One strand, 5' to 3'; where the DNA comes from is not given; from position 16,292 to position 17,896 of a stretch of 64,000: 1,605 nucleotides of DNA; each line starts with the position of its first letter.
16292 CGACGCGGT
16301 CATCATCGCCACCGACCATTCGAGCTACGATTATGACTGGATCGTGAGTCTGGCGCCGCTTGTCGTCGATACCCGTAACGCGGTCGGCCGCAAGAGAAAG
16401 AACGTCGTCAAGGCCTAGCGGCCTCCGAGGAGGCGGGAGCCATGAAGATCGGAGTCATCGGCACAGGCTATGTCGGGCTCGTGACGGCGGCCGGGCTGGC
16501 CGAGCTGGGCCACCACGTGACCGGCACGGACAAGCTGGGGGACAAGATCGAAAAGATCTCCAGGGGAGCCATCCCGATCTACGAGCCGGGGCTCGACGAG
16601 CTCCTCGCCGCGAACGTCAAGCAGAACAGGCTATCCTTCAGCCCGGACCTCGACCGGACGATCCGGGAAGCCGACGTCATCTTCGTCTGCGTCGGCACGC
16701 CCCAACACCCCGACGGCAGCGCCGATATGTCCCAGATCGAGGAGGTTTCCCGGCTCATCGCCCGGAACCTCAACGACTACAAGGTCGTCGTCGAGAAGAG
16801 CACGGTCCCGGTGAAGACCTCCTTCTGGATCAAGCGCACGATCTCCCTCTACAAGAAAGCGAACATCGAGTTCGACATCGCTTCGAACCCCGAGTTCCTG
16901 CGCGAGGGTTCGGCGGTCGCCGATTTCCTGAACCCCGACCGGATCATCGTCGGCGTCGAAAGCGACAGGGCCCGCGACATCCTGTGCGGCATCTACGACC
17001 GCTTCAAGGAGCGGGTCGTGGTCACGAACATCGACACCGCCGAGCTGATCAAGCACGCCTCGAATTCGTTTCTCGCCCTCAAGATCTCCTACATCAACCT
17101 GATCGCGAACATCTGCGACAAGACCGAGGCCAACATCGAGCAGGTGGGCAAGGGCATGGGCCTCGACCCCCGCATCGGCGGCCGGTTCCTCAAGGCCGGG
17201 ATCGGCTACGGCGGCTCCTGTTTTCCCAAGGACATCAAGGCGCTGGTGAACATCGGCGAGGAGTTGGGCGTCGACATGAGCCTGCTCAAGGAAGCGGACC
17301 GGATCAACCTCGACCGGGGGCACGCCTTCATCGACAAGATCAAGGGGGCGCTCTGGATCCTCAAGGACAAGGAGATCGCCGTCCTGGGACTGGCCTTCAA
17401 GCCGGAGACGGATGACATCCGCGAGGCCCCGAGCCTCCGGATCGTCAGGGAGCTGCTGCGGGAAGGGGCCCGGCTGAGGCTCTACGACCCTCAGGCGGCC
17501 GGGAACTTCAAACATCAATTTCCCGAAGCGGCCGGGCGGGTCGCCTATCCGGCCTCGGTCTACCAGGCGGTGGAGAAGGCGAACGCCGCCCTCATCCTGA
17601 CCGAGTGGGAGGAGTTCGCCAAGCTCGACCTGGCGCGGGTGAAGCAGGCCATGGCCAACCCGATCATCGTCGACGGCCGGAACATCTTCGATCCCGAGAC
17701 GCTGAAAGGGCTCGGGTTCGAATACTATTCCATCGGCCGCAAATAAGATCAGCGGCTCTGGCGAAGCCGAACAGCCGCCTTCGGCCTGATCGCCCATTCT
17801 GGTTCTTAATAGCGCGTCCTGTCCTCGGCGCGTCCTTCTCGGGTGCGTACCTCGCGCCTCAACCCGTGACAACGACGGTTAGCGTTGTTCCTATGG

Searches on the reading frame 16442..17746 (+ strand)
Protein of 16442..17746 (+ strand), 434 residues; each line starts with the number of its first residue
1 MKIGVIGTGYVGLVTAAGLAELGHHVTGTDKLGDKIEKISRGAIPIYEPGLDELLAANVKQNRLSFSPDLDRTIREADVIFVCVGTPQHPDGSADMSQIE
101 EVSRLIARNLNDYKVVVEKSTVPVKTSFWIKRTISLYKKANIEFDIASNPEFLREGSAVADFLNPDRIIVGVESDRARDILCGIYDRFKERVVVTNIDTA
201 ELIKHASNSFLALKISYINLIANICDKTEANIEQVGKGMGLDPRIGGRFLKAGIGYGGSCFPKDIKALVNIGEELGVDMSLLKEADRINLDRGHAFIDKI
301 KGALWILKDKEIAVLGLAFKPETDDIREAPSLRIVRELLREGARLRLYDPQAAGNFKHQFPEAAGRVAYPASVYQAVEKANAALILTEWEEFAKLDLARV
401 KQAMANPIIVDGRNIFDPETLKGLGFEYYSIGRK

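Call 69: find_homologous_proteins(query=window:16442-17746:+, max_evalue=1e-20)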
Query window:16442-17746:+ (434 aa): 8000 proteins with E <= 1e-20 among 8000 candidates; the best 120 are listed.
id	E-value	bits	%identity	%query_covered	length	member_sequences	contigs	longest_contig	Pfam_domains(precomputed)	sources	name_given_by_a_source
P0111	1.1e-279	945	98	100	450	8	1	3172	PF00984.25,PF03721.21,PF03807.24,PF03720.23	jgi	jgi:UDPglucose 6-dehydrogenase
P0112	1.2e-258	876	90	100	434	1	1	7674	PF00984.25,PF03446.22,PF03721.21,PF03807.24,PF03720.23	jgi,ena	-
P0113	7.1e-256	867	89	100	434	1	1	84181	PF00984.25,PF03721.21,PF03807.24,PF03720.23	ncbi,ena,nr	ncbi:MAG: UDP-glucose 6-dehydrogenase [Candidatus Aminicenantes bacterium RBG_16_63_16]|nr:MAG: UDP-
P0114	9.0e-256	867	88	100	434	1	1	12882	PF00984.25,PF03721.21,PF03807.24,PF03720.23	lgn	-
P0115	1.0e-255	866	89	100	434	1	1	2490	PF00984.25,PF03721.21,PF03807.24,PF03720.23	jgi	-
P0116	1.5e-254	863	89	100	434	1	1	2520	PF00984.25,PF03721.21,PF03807.24,PF03720.23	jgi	jgi:UDPglucose 6-dehydrogenase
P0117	9.3e-253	857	88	100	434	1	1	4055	PF00984.25,PF02558.23,PF03446.22,PF03721.21,PF03807.24,PF03720.23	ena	-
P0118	4.5e-252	854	88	100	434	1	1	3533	PF00984.25,PF03446.22,PF03721.21,PF03807.24,PF03720.23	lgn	-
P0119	5.1e-247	838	89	97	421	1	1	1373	PF00984.25,PF03721.21,PF03720.23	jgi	jgi:UDPglucose 6-dehydrogenase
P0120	1.5e-243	826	85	100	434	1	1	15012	PF00984.25,PF02558.23,PF03721.21,PF03807.24,PF03720.23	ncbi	-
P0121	1.7e-242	823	83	100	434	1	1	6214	PF00984.25,PF03446.22,PF03721.21,PF03807.24,PF03720.23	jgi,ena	jgi:UDPglucose 6-dehydrogenase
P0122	1.2e-239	813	84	100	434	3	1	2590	PF00984.25,PF03446.22,PF03721.21,PF03807.24,PF03720.23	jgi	jgi:UDPglucose 6-dehydrogenase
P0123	1.3e-239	813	82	100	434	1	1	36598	PF00984.25,PF02558.23,PF03446.22,PF03721.21,PF03807.24,PF03720.23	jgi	jgi:UDPglucose 6-dehydrogenase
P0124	4.0e-238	808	82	100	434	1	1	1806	PF00984.25,PF02558.23,PF03446.22,PF03721.21,PF03807.24,PF03720.23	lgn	-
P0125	9.2e-236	801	82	100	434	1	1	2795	PF00984.25,PF03446.22,PF03721.21,PF03807.24,PF03720.23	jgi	jgi:UDPglucose 6-dehydrogenase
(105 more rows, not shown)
